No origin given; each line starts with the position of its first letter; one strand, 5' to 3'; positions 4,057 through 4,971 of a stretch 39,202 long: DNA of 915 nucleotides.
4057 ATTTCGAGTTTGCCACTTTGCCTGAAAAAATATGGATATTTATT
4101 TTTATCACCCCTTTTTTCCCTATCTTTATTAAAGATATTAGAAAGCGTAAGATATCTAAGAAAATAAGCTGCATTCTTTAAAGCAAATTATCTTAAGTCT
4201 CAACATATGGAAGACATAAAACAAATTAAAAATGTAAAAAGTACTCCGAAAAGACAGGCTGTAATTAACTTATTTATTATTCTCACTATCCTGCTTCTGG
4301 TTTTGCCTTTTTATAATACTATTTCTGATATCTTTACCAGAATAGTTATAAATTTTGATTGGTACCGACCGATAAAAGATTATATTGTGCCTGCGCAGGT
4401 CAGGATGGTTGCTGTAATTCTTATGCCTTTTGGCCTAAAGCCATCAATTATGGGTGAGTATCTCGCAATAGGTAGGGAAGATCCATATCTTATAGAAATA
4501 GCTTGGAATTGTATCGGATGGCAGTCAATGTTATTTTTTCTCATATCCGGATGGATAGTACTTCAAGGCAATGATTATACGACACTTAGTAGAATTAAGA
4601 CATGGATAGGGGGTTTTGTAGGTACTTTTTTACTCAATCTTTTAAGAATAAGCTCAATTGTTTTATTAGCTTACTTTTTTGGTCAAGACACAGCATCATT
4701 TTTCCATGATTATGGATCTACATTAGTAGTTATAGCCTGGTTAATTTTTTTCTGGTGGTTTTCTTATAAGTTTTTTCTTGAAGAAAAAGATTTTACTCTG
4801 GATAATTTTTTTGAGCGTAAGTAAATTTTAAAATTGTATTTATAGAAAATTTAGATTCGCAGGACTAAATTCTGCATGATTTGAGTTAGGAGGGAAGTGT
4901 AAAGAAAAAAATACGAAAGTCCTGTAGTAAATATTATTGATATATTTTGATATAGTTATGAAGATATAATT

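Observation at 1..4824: Miniature exosortase/archaeosortase-family protein paired with a giant substrate carrying a non-canonical 'LPEK' C-terminal sorting signal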

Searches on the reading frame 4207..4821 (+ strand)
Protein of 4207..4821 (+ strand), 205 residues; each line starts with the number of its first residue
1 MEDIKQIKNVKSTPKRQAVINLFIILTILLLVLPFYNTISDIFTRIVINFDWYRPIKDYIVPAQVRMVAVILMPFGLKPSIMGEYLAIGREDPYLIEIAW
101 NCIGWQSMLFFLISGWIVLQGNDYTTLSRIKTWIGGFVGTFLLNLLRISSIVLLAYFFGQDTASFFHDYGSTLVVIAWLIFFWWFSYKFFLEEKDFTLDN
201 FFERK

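Call 3: search_protein_families(library=ncbifam, proteins=[window:4207-4821:+], max_evalue=10)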
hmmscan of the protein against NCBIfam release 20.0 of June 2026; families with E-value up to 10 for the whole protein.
window:4207-4821:+ (205 aa): 8 families
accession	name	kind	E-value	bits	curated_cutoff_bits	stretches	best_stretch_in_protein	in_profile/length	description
TIGR04178.1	exo_archaeo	signature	4.9e-12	46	23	1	96-185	1-91/97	exosortase/archaeosortase family protein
TIGR03762.1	archaeo_artC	exception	4.6e-05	23.4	100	1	24-183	117-270/274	archaeosortase C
TIGR04293.1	archaeo_artF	exception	8.3e-05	22.7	150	1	58-169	33-138/166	archaeosortase family protein ArtF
NF046081.1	exosort_XrtX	exception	0.0002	21.3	170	1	65-186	41-158/168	exosortase X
TIGR03110.1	exosort_Gpos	exception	0.0021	18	102.75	1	96-184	88-173/187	exosortase family protein XrtG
NF035943.2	exosort_XrtV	exception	0.019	14.2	313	1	140-179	216-257/270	exosortase V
NF033464.1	cyanoexo_CrtC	exception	0.033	13.7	225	1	26-175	118-261/278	cyanoexosortase C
TIGR04300.1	exosort_XrtM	exception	0.036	14.5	125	2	96-186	55-141/150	exosortase family protein XrtM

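Call 4: search_protein_families(library=pfam, proteins=[window:4207-4821:+], max_evalue=10)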
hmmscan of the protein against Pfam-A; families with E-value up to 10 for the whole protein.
window:4207-4821:+ (205 aa): 1 family
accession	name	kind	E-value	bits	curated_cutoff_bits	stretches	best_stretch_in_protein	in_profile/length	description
PF09721.15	Exosortase_EpsH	-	4.3e-09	36.6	25.7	1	66-185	133-251/254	Transmembrane exosortase (Exosortase_EpsH)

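Call 8: find_homologous_proteins(query=window:4207-4821:+, max_evalue=0.001)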
Query window:4207-4821:+ (205 aa): 195 proteins with E <= 0.001 among 544 candidates; the best 120 are listed.
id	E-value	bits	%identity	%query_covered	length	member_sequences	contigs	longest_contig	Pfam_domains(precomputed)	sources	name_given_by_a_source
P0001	5.7e-131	453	100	100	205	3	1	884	PF09721.16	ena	-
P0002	3.3e-110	385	89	95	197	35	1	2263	PF09721.16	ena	-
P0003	5.5e-108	378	87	95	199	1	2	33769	PF09721.16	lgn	-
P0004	1.3e-105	370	82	96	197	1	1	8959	PF09721.16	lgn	-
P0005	1.5e-77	278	87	72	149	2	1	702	-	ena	-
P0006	1.9e-77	278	62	93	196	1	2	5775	PF09721.16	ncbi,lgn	-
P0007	9.7e-74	266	61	93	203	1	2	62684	-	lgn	-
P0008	2.8e-72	261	57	95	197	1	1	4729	PF09721.16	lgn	-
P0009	5.9e-72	260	57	96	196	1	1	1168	PF09721.16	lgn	-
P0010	2.9e-71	258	57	94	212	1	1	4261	PF09721.16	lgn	-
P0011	4.1e-71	257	58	93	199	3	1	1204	PF09721.16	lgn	-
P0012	3.4e-69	251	60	88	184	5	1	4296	PF09721.16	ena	-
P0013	6.1e-69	250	57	94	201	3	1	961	PF09721.16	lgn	-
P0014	1.1e-68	249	60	88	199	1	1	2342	PF09721.16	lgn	-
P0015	1.4e-68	249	59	88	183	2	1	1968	PF09721.16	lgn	-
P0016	2.1e-68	248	59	88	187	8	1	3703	PF09721.16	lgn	-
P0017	2.9e-68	248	57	96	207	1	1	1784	PF09721.16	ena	-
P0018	2.9e-68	248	58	88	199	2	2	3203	PF09721.16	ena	-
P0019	3.4e-68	248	56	92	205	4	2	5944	PF09721.16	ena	-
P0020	1.7e-67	245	53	97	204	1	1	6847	PF09721.16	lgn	-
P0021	1.9e-67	245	61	79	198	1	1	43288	PF09721.16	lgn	-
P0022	4.5e-67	244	57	90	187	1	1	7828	PF09721.16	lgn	-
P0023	4.8e-67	244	58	91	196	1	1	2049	PF09721.16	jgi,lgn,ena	-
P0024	3.4e-66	241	57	88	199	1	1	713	PF09721.16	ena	-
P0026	3.7e-66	241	57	88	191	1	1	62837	PF09721.16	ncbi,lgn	-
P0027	4.7e-66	241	56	94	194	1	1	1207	PF09721.16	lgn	-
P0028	1.0e-65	239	55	96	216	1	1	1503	PF09721.16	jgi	jgi:exosortase/archaeosortase family protein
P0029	1.1e-65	239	56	88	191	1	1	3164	PF09721.16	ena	-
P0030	2.3e-65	238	55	89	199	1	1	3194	PF09721.16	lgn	-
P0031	2.4e-65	238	56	88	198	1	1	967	PF09721.16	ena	-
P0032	3.1e-65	238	57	81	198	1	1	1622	PF09721.16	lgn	-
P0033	3.3e-65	238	54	93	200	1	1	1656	PF09721.16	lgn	-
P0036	8.2e-65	237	57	80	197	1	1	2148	PF09721.16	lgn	-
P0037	8.7e-65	236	57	88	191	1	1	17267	PF09721.16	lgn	-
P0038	9.5e-65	236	57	91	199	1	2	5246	PF09721.16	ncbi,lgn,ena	-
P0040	2.7e-64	235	61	81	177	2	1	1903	PF09721.16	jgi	-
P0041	2.7e-64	235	61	77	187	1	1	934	PF09721.16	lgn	-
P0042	3.1e-64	235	55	93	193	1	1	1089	PF09721.16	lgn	-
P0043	3.2e-64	235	62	79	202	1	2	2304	PF09721.16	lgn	-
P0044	4.8e-64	234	53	95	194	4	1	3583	PF09721.16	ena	-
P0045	5.8e-64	234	53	93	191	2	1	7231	PF09721.16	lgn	-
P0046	1.3e-63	233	56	91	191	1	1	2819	PF09721.16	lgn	-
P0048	2.2e-63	232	53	93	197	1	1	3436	PF09721.16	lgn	-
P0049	2.8e-63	232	52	92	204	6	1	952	PF09721.16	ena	-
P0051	4.1e-63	231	56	91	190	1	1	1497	PF09721.16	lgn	-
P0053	7.7e-63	230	57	87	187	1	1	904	PF09721.16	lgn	-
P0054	3.2e-62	228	54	92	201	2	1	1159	PF09721.16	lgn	-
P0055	3.9e-62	228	54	91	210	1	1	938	PF09721.16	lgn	-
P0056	8.7e-62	227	57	78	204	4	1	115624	PF09721.16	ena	-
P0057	9.5e-62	227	55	88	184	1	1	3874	PF09721.16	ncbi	-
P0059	3.0e-61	225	54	94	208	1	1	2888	PF09721.16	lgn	-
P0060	4.2e-61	224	57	88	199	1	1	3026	PF09721.16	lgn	-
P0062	5.1e-61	224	54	90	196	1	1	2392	PF09721.16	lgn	-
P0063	1.1e-60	223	54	90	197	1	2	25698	PF09721.16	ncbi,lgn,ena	-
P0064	1.2e-60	223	55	88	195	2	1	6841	PF09721.16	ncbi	-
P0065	1.4e-60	223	55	88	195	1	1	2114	PF09721.16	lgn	-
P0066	1.5e-60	223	57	86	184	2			PF09721.16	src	-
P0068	4.5e-60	221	54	88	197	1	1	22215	PF09721.16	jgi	jgi:exosortase/archaeosortase family protein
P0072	1.4e-59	219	51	90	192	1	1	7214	PF09721.16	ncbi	-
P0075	5.3e-58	214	56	83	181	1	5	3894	PF09721.16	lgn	-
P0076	8.9e-58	214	53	87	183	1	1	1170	PF09721.16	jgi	-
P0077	2.5e-57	212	53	91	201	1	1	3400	PF09721.16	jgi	-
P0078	3.4e-57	212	53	91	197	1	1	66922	PF09721.16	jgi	jgi:exosortase/archaeosortase family protein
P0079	6.0e-57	211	54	88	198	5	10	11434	PF09721.16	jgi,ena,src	-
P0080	1.8e-56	209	54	90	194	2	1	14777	PF09721.16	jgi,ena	-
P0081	3.8e-56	208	56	79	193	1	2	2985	PF09721.16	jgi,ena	-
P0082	4.6e-56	208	51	88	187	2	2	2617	PF09721.16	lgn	-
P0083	5.5e-56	208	52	91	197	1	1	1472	PF09721.16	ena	-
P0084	6.1e-56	208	51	95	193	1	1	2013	PF09721.16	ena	-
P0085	6.4e-56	207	56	79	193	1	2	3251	PF09721.16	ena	-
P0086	1.0e-55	207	55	88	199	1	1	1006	PF09721.16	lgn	-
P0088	2.0e-55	206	51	91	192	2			PF09721.16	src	-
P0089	8.5e-55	204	49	96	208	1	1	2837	PF09721.16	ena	-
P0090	1.2e-54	203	56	77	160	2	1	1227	PF09721.16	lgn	-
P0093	2.8e-54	202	53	80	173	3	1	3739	PF09721.16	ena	-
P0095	1.3e-53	200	68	63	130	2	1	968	PF09721.16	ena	-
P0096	1.3e-53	200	52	93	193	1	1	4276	PF09721.16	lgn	-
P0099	2.2e-53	199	58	76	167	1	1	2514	PF09721.16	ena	-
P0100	3.5e-53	199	57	79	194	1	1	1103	PF09721.16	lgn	-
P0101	2.6e-52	196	54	79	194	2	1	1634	PF09721.16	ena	-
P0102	2.8e-52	196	54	79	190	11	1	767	PF09721.16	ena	-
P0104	3.3e-52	195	51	81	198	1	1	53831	PF09721.16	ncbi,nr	ncbi:exosortase/archaeosortase family protein [Candidatus Curtissbacteria bacterium]|nr:exosortase/a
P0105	3.9e-52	195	52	79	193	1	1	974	PF09721.16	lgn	-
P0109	5.7e-51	191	45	95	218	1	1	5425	PF09721.16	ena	-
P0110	6.5e-51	191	50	89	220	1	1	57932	PF09721.16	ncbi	ncbi:MAG: exosortase/archaeosortase family protein [Patescibacteria group bacterium]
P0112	1.7e-50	190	53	79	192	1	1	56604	PF09721.16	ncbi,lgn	-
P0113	1.7e-50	190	53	76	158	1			PF09721.16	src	-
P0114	6.3e-50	188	46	89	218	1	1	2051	PF09721.16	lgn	-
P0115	6.6e-49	185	64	62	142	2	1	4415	PF09721.16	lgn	-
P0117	9.3e-49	184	52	79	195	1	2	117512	PF09721.16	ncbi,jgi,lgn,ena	-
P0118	3.3e-48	182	47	94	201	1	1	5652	PF09721.16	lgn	-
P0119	7.7e-48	181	45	95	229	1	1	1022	PF09721.16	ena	-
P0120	2.1e-47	180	46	89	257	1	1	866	PF09721.16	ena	-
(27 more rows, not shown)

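Call 9: find_related_loci(query=window:4207-4821:+, collection=genome_contigs, flank=8000)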
Query window:4207-4821:+ (205 aa) in genome_contigs; peptide patterns used: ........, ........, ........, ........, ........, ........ (x = any residue, [..] = any of these).
39 stretches matched a pattern; 9 encode a relative of the query (tblastn E <= 1e-3); 9 distinct loci.
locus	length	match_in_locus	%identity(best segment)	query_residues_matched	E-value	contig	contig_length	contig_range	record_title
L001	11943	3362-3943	85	1-194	3e-102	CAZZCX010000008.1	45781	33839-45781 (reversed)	MAG TPA_asm: uncultured Gammaproteobacteria bacterium isolate SRP173033_co1_414 genome assembly, contig: NODE_1053_lengt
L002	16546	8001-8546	50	11-192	3e-55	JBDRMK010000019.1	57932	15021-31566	MAG: Patescibacteria group bacterium isolate MEGAHIT-group-1.828 k141_9226175, whole genome shotgun sequence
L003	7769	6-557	46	11-194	9e-52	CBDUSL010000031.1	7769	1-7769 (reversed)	MAG TPA_asm: uncultured bacterium isolate SRR21487738_binner13_Refined_25 genome assembly, contig: ERZ25083882.3935, who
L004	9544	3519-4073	37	13-196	5e-39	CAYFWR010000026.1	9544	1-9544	MAG TPA_asm: uncultured Candidatus Saccharibacteria bacterium isolate ERP108616_co2_239 genome assembly, contig: NODE_13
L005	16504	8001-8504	40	31-194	4e-37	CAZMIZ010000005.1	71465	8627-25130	MAG TPA_asm: uncultured Gammaproteobacteria bacterium isolate binchicken_co338_18 genome assembly, contig: NODE_77_lengt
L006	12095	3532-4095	40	5-195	2e-34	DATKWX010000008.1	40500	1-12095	MAG TPA_asm: Candidatus Bathyarchaeia archaeon isolate SMAG_U14175 k141_2075734, whole genome shotgun sequence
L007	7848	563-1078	36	22-195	8e-31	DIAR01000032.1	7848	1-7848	MAG TPA_asm: Candidatus Woesebacteria bacterium UBA5073 UBA5073_contig_26435, whole genome shotgun sequence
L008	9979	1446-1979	41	22-194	2e-28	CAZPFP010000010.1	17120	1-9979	MAG TPA_asm: uncultured Gammaproteobacteria bacterium isolate binchicken_co34_426 genome assembly, contig: NODE_5424_len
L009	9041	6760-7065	42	87-194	4e-21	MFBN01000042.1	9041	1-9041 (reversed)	MAG: Candidatus Curtissbacteria bacterium RIFCSPLOWO2_01_FULL_37_9 rifcsplowo2_01_scaffold_50962, whole genome shotgun s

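Call 15: find_related_loci(query=A1, collection=genome_contigs, flank=10000)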
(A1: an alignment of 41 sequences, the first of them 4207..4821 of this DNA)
Query A1 (205 aa) in genome_contigs; peptide patterns used: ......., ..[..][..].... (x = any residue, [..] = any of these).
251 stretches matched a pattern; 197 encode a relative of the query (tblastn E <= 1e-3); the best 80 are kept; 79 distinct loci.
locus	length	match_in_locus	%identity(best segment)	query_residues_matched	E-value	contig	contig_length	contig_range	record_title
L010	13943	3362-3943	85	1-194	3e-101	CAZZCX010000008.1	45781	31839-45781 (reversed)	MAG TPA_asm: uncultured Gammaproteobacteria bacterium isolate SRP173033_co1_414 genome assembly, contig: NODE_1053_lengt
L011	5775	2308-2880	62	4-194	6e-82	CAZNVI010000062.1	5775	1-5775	MAG TPA_asm: uncultured Gammaproteobacteria bacterium isolate SRP192515_co1_25 genome assembly, contig: NODE_14847_lengt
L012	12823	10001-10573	56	15-195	6e-69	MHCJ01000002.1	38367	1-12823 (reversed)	MAG: Candidatus Chisholmbacteria bacterium RIFCSPHIGHO2_01_FULL_52_32 rifcsphigho2_01_scaffold_2797, whole genome shotgu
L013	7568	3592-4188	52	6-195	4e-67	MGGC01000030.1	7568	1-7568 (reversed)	MAG: Candidatus Woesebacteria bacterium RIFCSPHIGHO2_01_FULL_38_10 rifcsphigho2_01_scaffold_42288, whole genome shotgun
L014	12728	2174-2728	54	11-194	7e-66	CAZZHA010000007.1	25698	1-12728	MAG TPA_asm: uncultured Gammaproteobacteria bacterium isolate binchicken_co364_299 genome assembly, contig: NODE_1546_le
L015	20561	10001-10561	54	10-195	2e-65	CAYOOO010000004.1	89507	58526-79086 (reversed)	MAG TPA_asm: uncultured Gammaproteobacteria bacterium isolate binchicken_co110_106 genome assembly, contig: NODE_673_len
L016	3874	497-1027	54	15-191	8e-64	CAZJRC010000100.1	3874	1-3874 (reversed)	MAG TPA_asm: uncultured Gammaproteobacteria bacterium isolate binchicken_co251_951 genome assembly, contig: NODE_34259_l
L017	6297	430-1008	57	3-194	4e-64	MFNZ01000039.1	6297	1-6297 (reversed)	MAG: Candidatus Levybacteria bacterium RIFCSPHIGHO2_02_FULL_37_13 rifcsphigho2_02_scaffold_34935, whole genome shotgun s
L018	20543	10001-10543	54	15-195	9e-64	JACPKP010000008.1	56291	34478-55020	MAG: Candidatus Daviesbacteria bacterium isolate NC_groundwater_498_Ag_S-0.1um_40_17 S35_SO-1_scaffold_53459, whole geno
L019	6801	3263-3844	53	4-197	8e-62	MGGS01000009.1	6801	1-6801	MAG: Candidatus Woesebacteria bacterium RIFCSPHIGHO2_02_FULL_42_20 rifcsphigho2_02_scaffold_27276, whole genome shotgun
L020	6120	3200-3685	56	34-195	6e-62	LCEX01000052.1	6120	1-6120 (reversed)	MAG: Candidatus Gottesmanbacteria bacterium GW2011_GWC1_43_10 UV55_C0052, whole genome shotgun sequence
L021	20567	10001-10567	47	7-195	5e-60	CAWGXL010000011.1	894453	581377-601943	MAG: uncultured bacterium isolate MFD09206.bin.2.20 genome assembly, contig: contig_9876, whole genome shotgun sequence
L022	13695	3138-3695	48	9-194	8e-59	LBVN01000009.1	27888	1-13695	MAG: Candidatus Woesebacteria bacterium GW2011_GWB1_38_8b UT10_C0009, whole genome shotgun sequence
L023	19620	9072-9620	50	13-195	6e-57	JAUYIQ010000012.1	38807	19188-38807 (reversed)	MAG: Candidatus Curtissbacteria bacterium isolate C24_metabat.bin.101_sub C24_k141_575384, whole genome shotgun sequence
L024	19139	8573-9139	49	6-194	7e-57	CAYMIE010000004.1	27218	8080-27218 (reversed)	MAG TPA_asm: uncultured Gammaproteobacteria bacterium isolate SRP050083_co3_380 genome assembly, contig: NODE_1209_lengt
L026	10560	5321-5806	54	34-195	3e-54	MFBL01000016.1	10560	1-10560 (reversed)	MAG: Candidatus Curtissbacteria bacterium RIFCSPHIGHO2_12_FULL_41_17 rifcsphigho2_12_scaffold_22915, whole genome shotgu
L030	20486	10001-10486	53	33-194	1e-52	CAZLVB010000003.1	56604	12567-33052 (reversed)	MAG TPA_asm: uncultured Gammaproteobacteria bacterium isolate SRP269290_co3_1053 genome assembly, contig: NODE_418_lengt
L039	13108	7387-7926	41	14-197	3e-39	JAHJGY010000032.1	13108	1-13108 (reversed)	MAG: Patescibacteria group bacterium isolate Modern_marine_glass_biofilm.mb.91 Modern_marine_glas.mb.91_k141_339030, who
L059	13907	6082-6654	38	2-196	3e-35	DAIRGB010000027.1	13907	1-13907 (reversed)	MAG TPA_asm: Patescibacteria group bacterium isolate CTOTU29514 NODE_2449_length_13907_cov_6.702281, whole genome shotgu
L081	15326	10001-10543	32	19-200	1e-29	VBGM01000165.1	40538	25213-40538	MAG: Chloroflexi bacterium isolate CF_78 14_1009_12_40cm_scaffold_1984_e:584, whole genome shotgun sequence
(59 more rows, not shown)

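Call 22: search_solved_structures(query=A1, max_evalue=10)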
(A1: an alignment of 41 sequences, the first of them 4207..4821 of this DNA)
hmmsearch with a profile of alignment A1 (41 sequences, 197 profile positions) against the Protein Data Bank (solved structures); distinct sequences matched with E-value up to 10: 0.

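Call 53: predict_structure(alignment_id=A1)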
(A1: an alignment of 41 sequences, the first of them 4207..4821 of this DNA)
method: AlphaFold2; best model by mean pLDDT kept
length: 205 residues; sequences in the alignment: 41
mean_pLDDT: 84.4   pTM: 0.76
mean pLDDT of the five models: 84.4, 83.4, 82.7, 82.4, 78.2
residues with pLDDT >= 90: 77; 70-90: 109; 50-70: 17; < 50: 2
segments of 3 or more residues with pLDDT < 50: none
pLDDT, mean of each block of 10 residues (from residue 1): 62 79 81 80 84 88 93 95 87 82 78 81 88 93 94 94 90 88 90 74 60
secondary structure, 60 per line:
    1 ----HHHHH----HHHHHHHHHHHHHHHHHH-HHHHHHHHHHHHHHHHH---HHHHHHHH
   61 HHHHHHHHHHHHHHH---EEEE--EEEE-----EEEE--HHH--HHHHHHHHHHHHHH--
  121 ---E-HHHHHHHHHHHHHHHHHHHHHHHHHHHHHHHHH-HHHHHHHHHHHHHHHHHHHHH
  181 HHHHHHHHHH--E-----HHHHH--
elements in order: H5-9 H14-31 H33-49 H53-75 E79-82 E85-88 E94-97 H105-118 H126-158 H160-190 H199-203

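Call 55: fold_search(model_id=the predicted structure, library=pdb)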
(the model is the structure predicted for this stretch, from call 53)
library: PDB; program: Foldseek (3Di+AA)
matches with E <= 10: 107; with E <= 0.001: 0
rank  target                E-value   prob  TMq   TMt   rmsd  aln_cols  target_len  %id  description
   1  3ze5_B                5.4e-01  0.44  0.24  0.36   5.6        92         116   14  Crystal structure of the integral membrane diacylglycerol kinase - delta4 (released 2013-05-22)
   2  5dwk_C                7.5e-01  0.47  0.25  0.41   5.1        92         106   12  Diacylglycerol Kinase solved by multi crystal multi orientation native SAD (released 2016-03-23)
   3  4up6_B                8.3e-01  0.35  0.24  0.35   5.4        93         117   14  Crystal structure of the wild-type diacylglycerol kinase refolded in the lipid cubic phase (released 2014-10-22)
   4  2zy9_B                1.1e+00  0.13  0.24  0.13  18.5       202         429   11  Improved crystal structure of magnesium transporter MgtE (released 2009-12-01)
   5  4u9l_B                1.2e+00  0.15  0.28  0.31  17.9       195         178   14  Structure of a membrane protein (released 2014-12-03)
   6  3ze3_D                1.2e+00  0.35  0.25  0.40   5.1        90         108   12  Crystal structure of the integral membrane diacylglycerol kinase - delta7 (released 2013-05-22)
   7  3ze5_A                1.2e+00  0.23  0.23  0.35   5.7        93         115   13  Crystal structure of the integral membrane diacylglycerol kinase - delta4 (released 2013-05-22)
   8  5mx5_B                1.2e+00  0.09  0.21  0.21  18.8       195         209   10  Mouse PA28alpha-beta (released 2017-09-13)
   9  3ze5_C                1.4e+00  0.28  0.24  0.41   5.1        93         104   13  Crystal structure of the integral membrane diacylglycerol kinase - delta4 (released 2013-05-22)
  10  3ze3_B                1.5e+00  0.28  0.24  0.42   5.1        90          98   12  Crystal structure of the integral membrane diacylglycerol kinase - delta7 (released 2013-05-22)
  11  4cjz_B                1.5e+00  0.23  0.23  0.34   5.6        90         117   12  Crystal structure of the integral membrane diacylglycerol kinase DgkA- 9.9, delta 4 (released 2015-01-28)
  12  5mx5_K                1.5e+00  0.06  0.18  0.18  17.7       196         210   11  Mouse PA28alpha-beta (released 2017-09-13)
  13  4nwq_A                1.6e+00  0.12  0.19  0.24   9.4       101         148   15  Computationally Designed Two-Component Self-Assembling Tetrahedral Cage, T33-21, Crystallized in Space Group F4132 (released 2014-05-28)
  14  8j80_B                1.7e+00  0.08  0.20  0.15  12.8       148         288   11  Cryo-EM structure of hZnT7-Fab complex in zinc state 1, determined in heterogeneous conformations- one subunit in an i (released 2023-09-20)
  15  4uxz_F                1.9e+00  0.10  0.21  0.34   6.2        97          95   15  Structure of delta7-DgkA-syn in 7.9 MAG to 2.18 angstrom resolution (released 2015-09-30)
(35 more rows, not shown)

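Call 58: search_protein_representatives(alignment_id=A1)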
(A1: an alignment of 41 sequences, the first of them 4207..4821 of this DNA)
Query: 41 sequences, 197 profile positions. Proteins with E-value up to 0.001 (for the whole library): 521; up to 1e-10: 194; up to 1e-30: 67. The best 150 are listed.
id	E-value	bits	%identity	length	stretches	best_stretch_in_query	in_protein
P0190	9.8e-91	319.2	-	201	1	5-194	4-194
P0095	6.8e-66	238.2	-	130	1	64-192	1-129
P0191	5.0e-65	235.3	-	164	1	43-193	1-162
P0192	6.5e-62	225.2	-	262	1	7-191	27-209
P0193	4.6e-59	215.9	-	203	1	9-193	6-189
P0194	4.4e-57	209.4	-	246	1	5-192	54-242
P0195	4.3e-55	202.9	-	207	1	7-192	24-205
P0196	9.5e-55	201.8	-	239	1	13-191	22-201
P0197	2.2e-54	200.6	-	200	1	10-192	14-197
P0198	5.6e-54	199.3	-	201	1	6-192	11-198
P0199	1.1e-52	195.1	-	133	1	6-132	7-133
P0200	1.1e-51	191.9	-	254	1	7-190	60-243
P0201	1.7e-51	191.2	-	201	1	12-193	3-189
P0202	2.3e-51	190.7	-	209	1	15-190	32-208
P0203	7.9e-51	189.0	-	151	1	45-193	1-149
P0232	5.5e-39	150.3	-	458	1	17-190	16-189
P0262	2.6e-29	118.8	-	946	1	9-183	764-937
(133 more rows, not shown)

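Call 62: search_dna_similar(query=window:4207-4821:+, collection=plasmids, mode=protein, max_evalue=10, max_rows=15)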
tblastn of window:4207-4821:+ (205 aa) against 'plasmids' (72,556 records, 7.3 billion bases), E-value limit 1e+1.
No match.
